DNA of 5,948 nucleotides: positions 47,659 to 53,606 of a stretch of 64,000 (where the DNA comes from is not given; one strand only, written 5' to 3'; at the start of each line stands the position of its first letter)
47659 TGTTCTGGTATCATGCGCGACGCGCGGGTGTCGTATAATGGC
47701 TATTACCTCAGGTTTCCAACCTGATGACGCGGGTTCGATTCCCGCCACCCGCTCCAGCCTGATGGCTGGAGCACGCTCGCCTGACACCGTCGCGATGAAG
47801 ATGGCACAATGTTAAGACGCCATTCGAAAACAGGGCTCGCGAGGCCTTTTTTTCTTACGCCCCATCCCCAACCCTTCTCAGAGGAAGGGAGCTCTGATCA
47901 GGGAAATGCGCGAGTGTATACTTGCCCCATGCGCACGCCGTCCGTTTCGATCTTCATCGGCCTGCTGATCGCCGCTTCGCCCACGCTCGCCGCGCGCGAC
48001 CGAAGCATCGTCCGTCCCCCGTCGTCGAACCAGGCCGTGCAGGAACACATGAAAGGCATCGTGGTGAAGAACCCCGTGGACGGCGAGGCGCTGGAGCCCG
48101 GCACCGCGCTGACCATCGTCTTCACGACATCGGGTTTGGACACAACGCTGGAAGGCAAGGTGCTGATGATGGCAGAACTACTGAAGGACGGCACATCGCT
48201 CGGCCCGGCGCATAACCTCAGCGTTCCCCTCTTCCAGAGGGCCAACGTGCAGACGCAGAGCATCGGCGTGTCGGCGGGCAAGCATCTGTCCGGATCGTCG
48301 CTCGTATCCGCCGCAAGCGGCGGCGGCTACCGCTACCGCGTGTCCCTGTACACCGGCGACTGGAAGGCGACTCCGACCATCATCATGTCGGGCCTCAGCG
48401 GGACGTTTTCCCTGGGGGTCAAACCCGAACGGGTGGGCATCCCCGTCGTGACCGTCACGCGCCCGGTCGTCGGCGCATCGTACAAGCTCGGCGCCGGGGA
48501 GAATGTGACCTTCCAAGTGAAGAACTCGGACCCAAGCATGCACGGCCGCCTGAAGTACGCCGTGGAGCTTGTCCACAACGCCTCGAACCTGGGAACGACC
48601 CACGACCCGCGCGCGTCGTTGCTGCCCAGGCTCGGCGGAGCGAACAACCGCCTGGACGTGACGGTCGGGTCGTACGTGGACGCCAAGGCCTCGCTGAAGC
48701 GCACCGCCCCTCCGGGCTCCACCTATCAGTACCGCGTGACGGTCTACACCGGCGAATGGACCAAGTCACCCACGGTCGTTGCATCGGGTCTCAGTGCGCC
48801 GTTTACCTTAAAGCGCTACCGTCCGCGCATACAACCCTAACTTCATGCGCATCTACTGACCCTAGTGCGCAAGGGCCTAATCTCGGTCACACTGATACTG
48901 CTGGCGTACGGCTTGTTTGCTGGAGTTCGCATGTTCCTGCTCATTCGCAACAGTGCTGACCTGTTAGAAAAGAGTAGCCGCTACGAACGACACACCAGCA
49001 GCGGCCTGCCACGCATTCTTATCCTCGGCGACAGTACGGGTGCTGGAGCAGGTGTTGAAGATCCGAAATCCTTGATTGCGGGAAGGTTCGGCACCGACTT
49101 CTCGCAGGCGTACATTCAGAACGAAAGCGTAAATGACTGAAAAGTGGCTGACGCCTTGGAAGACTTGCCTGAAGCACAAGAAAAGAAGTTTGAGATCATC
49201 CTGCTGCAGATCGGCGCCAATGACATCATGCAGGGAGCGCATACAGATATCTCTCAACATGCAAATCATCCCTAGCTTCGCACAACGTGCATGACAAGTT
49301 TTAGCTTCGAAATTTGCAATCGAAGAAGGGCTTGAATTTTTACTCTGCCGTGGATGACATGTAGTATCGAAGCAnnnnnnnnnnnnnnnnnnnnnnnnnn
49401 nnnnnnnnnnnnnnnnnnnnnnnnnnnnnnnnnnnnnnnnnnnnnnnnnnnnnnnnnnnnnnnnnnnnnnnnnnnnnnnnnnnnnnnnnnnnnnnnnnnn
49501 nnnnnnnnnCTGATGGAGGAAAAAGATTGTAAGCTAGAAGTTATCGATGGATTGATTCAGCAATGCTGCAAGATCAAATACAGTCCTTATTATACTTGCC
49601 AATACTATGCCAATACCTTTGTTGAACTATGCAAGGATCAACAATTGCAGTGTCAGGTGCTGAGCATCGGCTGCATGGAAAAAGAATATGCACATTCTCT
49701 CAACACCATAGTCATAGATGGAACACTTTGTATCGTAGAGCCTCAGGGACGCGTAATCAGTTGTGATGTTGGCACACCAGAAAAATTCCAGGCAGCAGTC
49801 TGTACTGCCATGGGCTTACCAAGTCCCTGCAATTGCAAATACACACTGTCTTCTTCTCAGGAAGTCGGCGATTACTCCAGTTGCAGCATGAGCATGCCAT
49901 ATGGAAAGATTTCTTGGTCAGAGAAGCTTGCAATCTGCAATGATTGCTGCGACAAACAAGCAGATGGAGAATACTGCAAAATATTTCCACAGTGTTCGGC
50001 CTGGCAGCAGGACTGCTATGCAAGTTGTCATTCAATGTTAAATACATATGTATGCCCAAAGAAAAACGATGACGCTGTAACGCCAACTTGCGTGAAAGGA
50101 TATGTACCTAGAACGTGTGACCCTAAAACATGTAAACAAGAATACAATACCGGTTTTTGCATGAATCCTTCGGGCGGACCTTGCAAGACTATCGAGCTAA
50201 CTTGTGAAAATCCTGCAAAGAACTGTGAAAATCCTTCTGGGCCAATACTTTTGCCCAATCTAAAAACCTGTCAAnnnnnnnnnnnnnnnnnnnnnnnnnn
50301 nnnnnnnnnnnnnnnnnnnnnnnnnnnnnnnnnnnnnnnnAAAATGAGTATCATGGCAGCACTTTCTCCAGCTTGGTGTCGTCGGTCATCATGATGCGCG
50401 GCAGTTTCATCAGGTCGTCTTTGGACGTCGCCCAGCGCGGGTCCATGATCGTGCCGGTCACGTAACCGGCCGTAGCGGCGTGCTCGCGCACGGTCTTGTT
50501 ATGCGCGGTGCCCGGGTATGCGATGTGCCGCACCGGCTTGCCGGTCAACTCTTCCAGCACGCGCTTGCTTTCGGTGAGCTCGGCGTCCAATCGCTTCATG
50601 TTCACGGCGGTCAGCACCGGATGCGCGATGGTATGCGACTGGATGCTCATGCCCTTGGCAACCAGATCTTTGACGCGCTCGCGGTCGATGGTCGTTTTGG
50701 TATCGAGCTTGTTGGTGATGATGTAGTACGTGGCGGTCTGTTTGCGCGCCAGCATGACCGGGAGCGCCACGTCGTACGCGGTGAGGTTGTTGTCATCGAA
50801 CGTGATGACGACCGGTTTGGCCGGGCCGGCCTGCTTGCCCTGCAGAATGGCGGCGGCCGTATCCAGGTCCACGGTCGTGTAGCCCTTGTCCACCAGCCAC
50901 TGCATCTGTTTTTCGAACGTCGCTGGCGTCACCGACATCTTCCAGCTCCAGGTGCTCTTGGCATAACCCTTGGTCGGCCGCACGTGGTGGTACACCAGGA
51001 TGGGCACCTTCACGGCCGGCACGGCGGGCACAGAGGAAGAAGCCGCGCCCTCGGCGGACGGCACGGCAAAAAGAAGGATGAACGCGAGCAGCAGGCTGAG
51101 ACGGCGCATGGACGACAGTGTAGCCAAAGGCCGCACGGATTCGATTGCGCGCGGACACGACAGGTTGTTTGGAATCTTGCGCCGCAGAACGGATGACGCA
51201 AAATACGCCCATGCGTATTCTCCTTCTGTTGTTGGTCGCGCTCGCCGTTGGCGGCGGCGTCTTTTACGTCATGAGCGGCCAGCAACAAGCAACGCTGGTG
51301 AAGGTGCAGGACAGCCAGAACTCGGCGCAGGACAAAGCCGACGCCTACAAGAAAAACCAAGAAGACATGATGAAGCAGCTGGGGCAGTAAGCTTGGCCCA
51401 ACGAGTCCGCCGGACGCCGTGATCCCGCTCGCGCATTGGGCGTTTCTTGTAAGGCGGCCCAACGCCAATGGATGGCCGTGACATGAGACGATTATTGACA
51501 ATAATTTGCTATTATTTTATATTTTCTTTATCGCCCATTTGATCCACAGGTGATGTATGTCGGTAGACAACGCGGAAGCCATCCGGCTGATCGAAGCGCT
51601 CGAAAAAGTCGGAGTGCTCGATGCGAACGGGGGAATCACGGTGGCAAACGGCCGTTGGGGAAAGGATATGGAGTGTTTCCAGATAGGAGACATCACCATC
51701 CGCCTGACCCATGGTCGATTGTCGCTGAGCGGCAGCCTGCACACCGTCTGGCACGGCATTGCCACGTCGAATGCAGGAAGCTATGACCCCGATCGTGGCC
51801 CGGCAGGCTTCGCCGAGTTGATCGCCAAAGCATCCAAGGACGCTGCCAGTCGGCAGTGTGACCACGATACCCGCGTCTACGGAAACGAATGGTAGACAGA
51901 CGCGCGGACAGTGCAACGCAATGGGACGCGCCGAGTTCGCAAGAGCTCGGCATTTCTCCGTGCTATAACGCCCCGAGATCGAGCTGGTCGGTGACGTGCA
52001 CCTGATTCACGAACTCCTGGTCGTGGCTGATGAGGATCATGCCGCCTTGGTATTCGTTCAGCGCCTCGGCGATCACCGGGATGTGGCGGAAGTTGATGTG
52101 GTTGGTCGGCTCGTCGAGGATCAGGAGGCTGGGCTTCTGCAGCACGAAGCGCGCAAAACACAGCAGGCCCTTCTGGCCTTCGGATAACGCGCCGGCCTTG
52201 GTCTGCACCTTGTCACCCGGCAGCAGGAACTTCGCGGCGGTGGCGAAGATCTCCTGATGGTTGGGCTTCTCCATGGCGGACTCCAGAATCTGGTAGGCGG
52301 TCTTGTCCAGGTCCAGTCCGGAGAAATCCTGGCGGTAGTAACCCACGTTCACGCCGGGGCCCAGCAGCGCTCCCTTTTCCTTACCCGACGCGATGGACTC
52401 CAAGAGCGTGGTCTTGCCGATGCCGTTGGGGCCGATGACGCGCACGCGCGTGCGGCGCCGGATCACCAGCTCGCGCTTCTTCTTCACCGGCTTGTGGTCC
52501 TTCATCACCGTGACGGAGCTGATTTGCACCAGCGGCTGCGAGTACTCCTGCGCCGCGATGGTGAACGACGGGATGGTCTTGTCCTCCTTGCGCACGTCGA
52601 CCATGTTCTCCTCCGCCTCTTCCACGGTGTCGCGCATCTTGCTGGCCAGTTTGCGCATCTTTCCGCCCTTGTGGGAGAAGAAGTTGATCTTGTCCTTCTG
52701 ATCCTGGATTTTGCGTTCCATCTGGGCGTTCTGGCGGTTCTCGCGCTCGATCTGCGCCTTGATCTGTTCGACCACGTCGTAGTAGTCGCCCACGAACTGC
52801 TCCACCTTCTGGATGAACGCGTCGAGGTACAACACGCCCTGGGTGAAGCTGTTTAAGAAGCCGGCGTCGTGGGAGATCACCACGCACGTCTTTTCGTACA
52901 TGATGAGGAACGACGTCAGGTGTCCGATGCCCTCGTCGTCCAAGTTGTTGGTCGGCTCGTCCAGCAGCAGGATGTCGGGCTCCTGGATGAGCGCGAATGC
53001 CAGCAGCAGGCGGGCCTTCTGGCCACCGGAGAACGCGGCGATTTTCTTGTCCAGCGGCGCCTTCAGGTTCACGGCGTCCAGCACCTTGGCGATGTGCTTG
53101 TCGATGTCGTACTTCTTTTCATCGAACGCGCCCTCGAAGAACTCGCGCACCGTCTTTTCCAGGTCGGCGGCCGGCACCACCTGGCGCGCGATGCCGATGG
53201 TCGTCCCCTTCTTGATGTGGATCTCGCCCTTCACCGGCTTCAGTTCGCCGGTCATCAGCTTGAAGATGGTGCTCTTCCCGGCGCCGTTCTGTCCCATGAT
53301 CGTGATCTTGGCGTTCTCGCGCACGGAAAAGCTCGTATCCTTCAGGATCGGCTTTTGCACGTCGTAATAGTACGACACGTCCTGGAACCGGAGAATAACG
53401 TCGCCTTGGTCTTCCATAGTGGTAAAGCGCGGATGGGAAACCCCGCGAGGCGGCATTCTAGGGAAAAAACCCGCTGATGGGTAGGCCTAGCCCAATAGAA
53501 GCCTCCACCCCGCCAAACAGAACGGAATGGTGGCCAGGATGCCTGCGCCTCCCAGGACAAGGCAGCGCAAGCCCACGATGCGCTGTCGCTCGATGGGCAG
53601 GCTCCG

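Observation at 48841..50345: Low-GC islet encoding a 33-Cys secreted protein with a transglutaminase/papain-like Cys-His-Glu core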

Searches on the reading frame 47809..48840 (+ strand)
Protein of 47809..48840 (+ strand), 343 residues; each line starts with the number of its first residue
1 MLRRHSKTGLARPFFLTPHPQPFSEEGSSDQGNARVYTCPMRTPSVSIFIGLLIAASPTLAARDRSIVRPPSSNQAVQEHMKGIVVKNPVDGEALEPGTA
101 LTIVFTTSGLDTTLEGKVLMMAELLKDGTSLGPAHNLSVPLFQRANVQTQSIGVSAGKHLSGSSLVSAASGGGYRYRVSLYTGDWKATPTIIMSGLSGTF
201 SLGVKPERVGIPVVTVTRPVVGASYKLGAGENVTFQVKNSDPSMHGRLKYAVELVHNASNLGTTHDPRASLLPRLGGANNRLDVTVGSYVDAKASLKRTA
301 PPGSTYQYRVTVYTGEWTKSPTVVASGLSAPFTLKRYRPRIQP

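Call 5: search_protein_families(library=pfam, proteins=[window:47809-48840:+], max_evalue=1)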
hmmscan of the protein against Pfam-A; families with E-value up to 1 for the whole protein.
window:47809-48840:+ (343 aa): 0 families

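Call 85: search_protein_families(library=pfam, proteins=[window:47809-48840:+], max_evalue=0.01)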
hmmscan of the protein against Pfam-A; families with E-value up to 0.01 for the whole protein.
window:47809-48840:+ (343 aa): 0 families
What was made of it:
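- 47809..48840 (+): Gene for a 343-aa secreted protein with native-like GC. It lies inside the variable region and is absent from the nearest relatives. No Pfam hit (calls 5, 85).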

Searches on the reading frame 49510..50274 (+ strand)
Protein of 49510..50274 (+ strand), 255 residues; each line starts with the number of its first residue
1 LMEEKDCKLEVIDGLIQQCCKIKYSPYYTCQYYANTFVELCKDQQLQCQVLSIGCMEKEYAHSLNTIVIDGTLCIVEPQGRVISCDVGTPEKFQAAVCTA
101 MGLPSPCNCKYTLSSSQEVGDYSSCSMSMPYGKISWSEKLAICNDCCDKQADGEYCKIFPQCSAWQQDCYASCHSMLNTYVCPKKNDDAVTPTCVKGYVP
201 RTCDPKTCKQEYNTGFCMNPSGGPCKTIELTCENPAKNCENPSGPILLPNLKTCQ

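Call 40: predict_structure(alignment_id=A2)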
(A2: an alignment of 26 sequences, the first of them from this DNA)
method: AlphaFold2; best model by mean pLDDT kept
length: 255 residues; sequences in the alignment: 26
mean_pLDDT: 85.8   pTM: 0.79
mean pLDDT of the five models: 85.8, 85.1, 85.0, 81.1, 80.8
residues with pLDDT >= 90: 153; 70-90: 65; 50-70: 25; < 50: 12
segments of 3 or more residues with pLDDT < 50: 1-4, 249-255
pLDDT, mean of each block of 10 residues (from residue 1): 51 56 84 89 93 91 93 91 94 97 96 87 92 90 95 82 93 94 75 86 94 94 92 91 67 42
secondary structure, 60 per line:
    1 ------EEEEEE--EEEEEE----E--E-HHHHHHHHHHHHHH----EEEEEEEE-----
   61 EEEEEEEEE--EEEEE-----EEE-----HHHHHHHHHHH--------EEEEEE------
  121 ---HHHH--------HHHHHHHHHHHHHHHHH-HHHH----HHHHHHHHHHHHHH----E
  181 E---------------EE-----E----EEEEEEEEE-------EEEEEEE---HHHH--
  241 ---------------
elements in order: E7-12 E15-20 H30-43 E48-55 E61-69 E72-76 E82-84 H90-100 E109-114 H124-127 H136-152 H154-157 H162-175 E209-217 E225-231 H235-238
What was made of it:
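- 49765..50049 (+): Family-specific, mainly helical, disulfide-rich subdomain, residues 131-225. Conserved Cys are 143, 152, 154, 170, 188, 191, 192, 214 and 218. Model helices at model residues 90-100, 136-152 and 162-175 (call 40).
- On Transglutaminase-like superfamily (PF01841 / papain-like clan): Strand 72-76 is followed directly by E122 (call 40).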

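Call 42: fold_search(model_id=the predicted structure, library=pdb)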
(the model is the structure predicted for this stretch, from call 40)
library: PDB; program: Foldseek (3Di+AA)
matches with E <= 10: 407; with E <= 0.001: 0
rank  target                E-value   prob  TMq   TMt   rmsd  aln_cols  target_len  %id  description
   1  2ia1_B                8.3e-02  0.12  0.12  0.15  15.0       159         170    9  Crystal structure of protein BH3703 from Bacillus halodurans, Pfam DUF600 (released 2006-10-03)
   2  9f5t_A                9.8e-02  0.57  0.16  0.19   9.5        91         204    8  Ubiquitin C-terminal clippase BpJOS (released 2025-04-23)
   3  3i0t_B                1.2e-01  0.08  0.12  0.15  14.2       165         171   10  Sulfur-SAD at long wavelength: Structure of BH3703 from Bacillus halodurans (released 2009-07-14)
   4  6tsn_AAA              1.7e-01  0.89  0.19  0.16   4.5        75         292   16  Marasmius oreades agglutinin (MOA), papain back.swap W208Q-Q276W variant (released 2020-07-29)
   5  3isr_A                2.0e-01  0.85  0.19  0.17   7.8        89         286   12  The Crystal Structure of a Putative Cysteine Protease from Cytophaga hutchinsonii to 1.9A (released 2009-09-08)
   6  3i0t_A                2.0e-01  0.09  0.12  0.16  14.1       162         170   10  Sulfur-SAD at long wavelength: Structure of BH3703 from Bacillus halodurans (released 2009-07-14)
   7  5mu9_A                2.2e-01  0.85  0.13  0.12   4.2        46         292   24  MOA-E-64 complex (released 2017-07-12)
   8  6tsl_AAA              2.2e-01  0.84  0.12  0.11   2.5        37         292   22  Marasmius oreades agglutinin (MOA) in complex with the truncated PVPRAHS synthetic substrate (released 2020-07-29)
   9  9f5t_C                2.2e-01  0.33  0.16  0.19  10.9       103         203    8  Ubiquitin C-terminal clippase BpJOS (released 2025-04-23)
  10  6tsq_AAA              2.3e-01  0.84  0.13  0.12   4.2        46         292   24  Marasmius oreades agglutinin (MOA) activated by manganese (II) (released 2020-07-29)
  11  3wjt                  2.4e-01  0.20  0.15  0.20  12.7       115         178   12  Crystal structure of the L68D variant of mLolB (released 2014-03-05)
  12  3isr_B                2.6e-01  0.82  0.19  0.17   7.8        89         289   12  The Crystal Structure of a Putative Cysteine Protease from Cytophaga hutchinsonii to 1.9A (released 2009-09-08)
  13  3isr_C                2.7e-01  0.97  0.19  0.17   3.6        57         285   16  The Crystal Structure of a Putative Cysteine Protease from Cytophaga hutchinsonii to 1.9A (released 2009-09-08)
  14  8brf_AAA              2.9e-01  0.57  0.18  0.29   8.3        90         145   10  YopQ apo from Yersinia enterocolitica (released 2023-12-13)
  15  8brf_BBB              2.9e-01  0.54  0.18  0.30   8.5        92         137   12  YopQ apo from Yersinia enterocolitica (released 2023-12-13)
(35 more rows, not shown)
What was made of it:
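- On Transglutaminase-like superfamily (PF01841 / papain-like clan): TM-scores are 0.12-0.24 (call 42).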

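Call 79: fold_search(model_id=the predicted structure, library=viral)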
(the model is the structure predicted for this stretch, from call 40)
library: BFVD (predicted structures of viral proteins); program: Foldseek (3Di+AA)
matches with E <= 10: 622; with E <= 0.001: 0
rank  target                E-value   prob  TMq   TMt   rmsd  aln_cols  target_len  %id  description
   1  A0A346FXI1            1.1e-02  0.85  0.24  0.24  13.2       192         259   12  (no name in the UniProt tables at hand)
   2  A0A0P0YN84            6.1e-02  0.69  0.22  0.10  17.7       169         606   13  (no name in the UniProt tables at hand)
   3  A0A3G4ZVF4            7.2e-02  0.97  0.21  0.12   4.4        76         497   13  Uncharacterized protein [Dasosvirus sp.]
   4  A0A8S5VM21            9.6e-02  0.69  0.16  0.11   9.0        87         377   18  (no name in the UniProt tables at hand)
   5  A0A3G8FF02            1.0e-01  0.23  0.17  0.13  15.6       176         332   11  VIP2-like toxin [Mycobacterium phage Centaur]
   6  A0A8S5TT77            1.3e-01  0.69  0.18  0.09   9.9        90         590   14  Minor capsid protein [Siphoviridae sp. ctzm5103]
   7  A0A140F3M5            1.4e-01  0.75  0.20  0.28   6.1        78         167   22  Agglutinin C-terminal domain-containing protein [Pyrobaculum filamentous virus 1]
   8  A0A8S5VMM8            1.4e-01  0.09  0.14  0.10  18.1       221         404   10  (no name in the UniProt tables at hand)
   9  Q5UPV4                1.6e-01  0.84  0.16  0.19   5.9        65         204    9  Uncharacterized acetyltransferase L280 [Acanthamoeba polyphaga mimivirus]
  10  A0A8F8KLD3            2.0e-01  0.54  0.19  0.23   8.0       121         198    7  Protein N-terminal glutamine amidohydrolase [Clandestinovirus]
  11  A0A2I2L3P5            2.1e-01  0.44  0.21  0.24  14.2       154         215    7  Uncharacterized protein [Orpheovirus IHUMI-LCC2]
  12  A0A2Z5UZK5            2.2e-01  0.30  0.20  0.20  11.0       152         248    9  Uncharacterized protein [Heliothis virescens ascovirus 3j]
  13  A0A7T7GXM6            2.4e-01  0.97  0.27  0.11   3.3        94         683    3  (no name in the UniProt tables at hand)
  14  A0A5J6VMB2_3          2.4e-01  0.38  0.15  0.03  13.2        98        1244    8  Uncharacterized protein [Megaviridae environmental sample]
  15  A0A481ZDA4            2.4e-01  0.13  0.17  0.19  14.4       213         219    9  Uncharacterized protein [Pithovirus LCPAC403]
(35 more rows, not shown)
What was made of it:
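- Tried and rejected: BFVD Foldseek found nothing significant (call 79).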

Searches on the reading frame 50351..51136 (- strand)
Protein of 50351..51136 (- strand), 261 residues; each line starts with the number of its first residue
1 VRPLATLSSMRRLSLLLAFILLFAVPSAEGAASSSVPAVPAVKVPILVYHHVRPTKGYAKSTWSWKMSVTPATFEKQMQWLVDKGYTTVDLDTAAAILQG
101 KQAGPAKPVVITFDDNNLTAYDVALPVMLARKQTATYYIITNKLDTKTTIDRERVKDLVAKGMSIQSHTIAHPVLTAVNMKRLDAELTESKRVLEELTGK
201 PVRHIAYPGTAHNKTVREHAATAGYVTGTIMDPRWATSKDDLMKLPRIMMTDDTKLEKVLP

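Call 5: search_protein_families(library=pfam, proteins=[window:50351-51136:-], max_evalue=1)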
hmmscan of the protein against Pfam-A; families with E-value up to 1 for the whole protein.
window:50351-51136:- (261 aa): 4 families
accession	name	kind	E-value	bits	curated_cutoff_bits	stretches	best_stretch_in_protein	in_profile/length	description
PF01522.26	Polysacc_deac_1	-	5.8e-25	88.1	23.1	1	102-226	2-122/124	Polysaccharide deacetylase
PF25216.1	Volactin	-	0.0037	17.2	35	1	105-230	26-150/321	Volactin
PF10725.14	DUF2517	-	0.17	12.2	25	1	123-148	22-47/61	Protein of unknown function (DUF2517)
PF25538.1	DUF7922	-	0.18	12.2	25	1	72-118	71-123/136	Domain of unknown function (DUF7922)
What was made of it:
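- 50351..51136 (-): Host CE4 polysaccharide deacetylase gene. Its stop codon is the right edge of the variable region. Pfam Polysacc_deac_1 at E 5.8e-25 (call 5).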

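Call 50: find_encoding_contigs(protein=window:50351-51136:-, flank=3000, max_places=10)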
Protein window:50351-51136:- (261 aa): no gene with exactly this product is on record in the collection.
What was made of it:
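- Tried and rejected: An exact-sequence look-up of the CE4 protein, meant to identify the source record, failed, probably because of a different start call (call 50).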

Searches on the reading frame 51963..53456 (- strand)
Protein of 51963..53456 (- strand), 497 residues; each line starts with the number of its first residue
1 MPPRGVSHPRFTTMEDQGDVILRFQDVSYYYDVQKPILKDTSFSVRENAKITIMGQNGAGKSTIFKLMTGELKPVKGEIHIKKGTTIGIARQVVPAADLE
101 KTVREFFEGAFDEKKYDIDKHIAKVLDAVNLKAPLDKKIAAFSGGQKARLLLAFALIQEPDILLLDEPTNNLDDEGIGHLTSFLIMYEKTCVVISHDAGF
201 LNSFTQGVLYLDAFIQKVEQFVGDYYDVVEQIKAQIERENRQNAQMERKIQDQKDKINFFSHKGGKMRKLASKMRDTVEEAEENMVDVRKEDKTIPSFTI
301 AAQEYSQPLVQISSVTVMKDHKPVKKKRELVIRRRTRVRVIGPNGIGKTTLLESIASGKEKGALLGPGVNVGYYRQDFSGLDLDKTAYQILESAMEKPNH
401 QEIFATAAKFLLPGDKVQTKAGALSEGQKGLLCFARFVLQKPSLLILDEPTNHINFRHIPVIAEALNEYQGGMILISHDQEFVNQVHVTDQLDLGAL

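Call 51: find_related_loci(query=window:51963-53456:-, collection=genome_contigs, flank=10000)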
Query window:51963-53456:- (497 aa) in genome_contigs; peptide patterns used: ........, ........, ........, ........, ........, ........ (x = any residue, [..] = any of these).
436 stretches matched a pattern; 23 encode a relative of the query (tblastn E <= 1e-3); 23 distinct loci.
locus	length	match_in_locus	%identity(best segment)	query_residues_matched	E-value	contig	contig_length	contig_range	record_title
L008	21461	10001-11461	85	11-497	0e+0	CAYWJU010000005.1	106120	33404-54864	MAG TPA_asm: uncultured Candidatus Peribacteria bacterium isolate SRP298887_co1_211 genome assembly, contig: NODE_76_len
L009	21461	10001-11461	85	11-497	0e+0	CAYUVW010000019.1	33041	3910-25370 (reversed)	MAG TPA_asm: uncultured Candidatus Peribacteria bacterium isolate SRP278252_co1_785 genome assembly, contig: NODE_2055_l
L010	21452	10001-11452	78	16-497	0e+0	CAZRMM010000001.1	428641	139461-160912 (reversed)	MAG TPA_asm: uncultured Candidatus Peribacteria bacterium isolate binchicken_co105_226 genome assembly, contig: NODE_11_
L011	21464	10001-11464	76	10-497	0e+0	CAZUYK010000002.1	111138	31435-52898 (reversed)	MAG TPA_asm: uncultured Candidatus Peribacteria bacterium isolate SRP278252_co2_847 genome assembly, contig: NODE_234_le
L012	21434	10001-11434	77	16-493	0e+0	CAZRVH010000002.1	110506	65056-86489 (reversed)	MAG TPA_asm: uncultured Candidatus Peribacteria bacterium isolate SRP278252_co2_188 genome assembly, contig: NODE_240_le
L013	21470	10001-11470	74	9-497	0e+0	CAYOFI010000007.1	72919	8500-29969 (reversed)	MAG TPA_asm: uncultured Candidatus Peribacteria bacterium isolate SRP278252_co2_829 genome assembly, contig: NODE_541_le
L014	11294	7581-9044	74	9-497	0e+0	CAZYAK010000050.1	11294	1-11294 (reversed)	MAG TPA_asm: uncultured Candidatus Peribacteria bacterium isolate binchicken_co105_114 genome assembly, contig: NODE_741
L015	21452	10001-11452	75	16-497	0e+0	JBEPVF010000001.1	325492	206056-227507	MAG: Candidatus Peribacteria bacterium isolate 22E.rosella_refined.299 NODE_12_length_325492_cov_14.964571, whole genome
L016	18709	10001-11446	73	16-497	0e+0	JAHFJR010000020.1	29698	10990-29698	MAG: Candidatus Peribacteria bacterium isolate nzgw390 NODE_859_length_29699_cov_5.089120, whole genome shotgun sequence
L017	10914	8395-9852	73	11-497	0e+0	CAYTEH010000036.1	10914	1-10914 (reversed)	MAG TPA_asm: uncultured Candidatus Peribacteria bacterium isolate binchicken_co105_446 genome assembly, contig: NODE_782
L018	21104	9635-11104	66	8-497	0e+0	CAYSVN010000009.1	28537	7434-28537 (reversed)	MAG TPA_asm: uncultured Candidatus Peribacteria bacterium isolate SRP268394_co1_78 genome assembly, contig: NODE_2772_le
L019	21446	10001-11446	77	16-497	0e+0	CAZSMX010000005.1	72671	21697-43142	MAG TPA_asm: uncultured Candidatus Peribacteria bacterium isolate SRP192515_co2_139 genome assembly, contig: NODE_203_le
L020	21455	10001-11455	63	13-497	0e+0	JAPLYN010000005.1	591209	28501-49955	MAG: Candidatus Peregrinibacteria bacterium isolate LacPavin_0818_WC45_MAG_38_18 LacPavin_0818_WC45_scaffold_569575, who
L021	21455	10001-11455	62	13-497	0e+0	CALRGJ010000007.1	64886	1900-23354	MAG: Candidatus Peribacteria bacterium isolate ZH-bin-154 genome assembly, contig: ZH-15May19-c643, whole genome shotgun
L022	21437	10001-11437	57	16-494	0e+0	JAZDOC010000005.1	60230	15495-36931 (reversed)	MAG: Patescibacteria group bacterium isolate MEGAHIT-group-0.747 k141_15164960, whole genome shotgun sequence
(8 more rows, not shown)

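Call 85: search_protein_families(library=pfam, proteins=[L008:13619-14269:-, L008:14285-14851:-, L008:14933-15358:+, L008:15550-15987:-, L008:16663-17439:+, L008:12845-14278:+], max_evalue=0.01)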
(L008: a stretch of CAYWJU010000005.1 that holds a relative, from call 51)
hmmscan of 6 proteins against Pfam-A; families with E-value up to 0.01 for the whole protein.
L008:13619-14269:- (216 aa): 0 families

L008:14285-14851:- (188 aa): 0 families

L008:14933-15358:+ (141 aa): 1 family
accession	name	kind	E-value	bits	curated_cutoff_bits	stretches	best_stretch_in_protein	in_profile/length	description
PF05901.16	Excalibur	-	3e-07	31.1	22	1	95-134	2-36/36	Excalibur calcium-binding domain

L008:15550-15987:- (145 aa): 0 families

L008:16663-17439:+ (258 aa): 0 families

L008:12845-14278:+ (477 aa): 1 family
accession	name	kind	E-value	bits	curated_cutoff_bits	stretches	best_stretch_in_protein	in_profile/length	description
PF07690.21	MFS_1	-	1.5e-50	172.5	33.4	1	17-410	2-346/347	Major Facilitator Superfamily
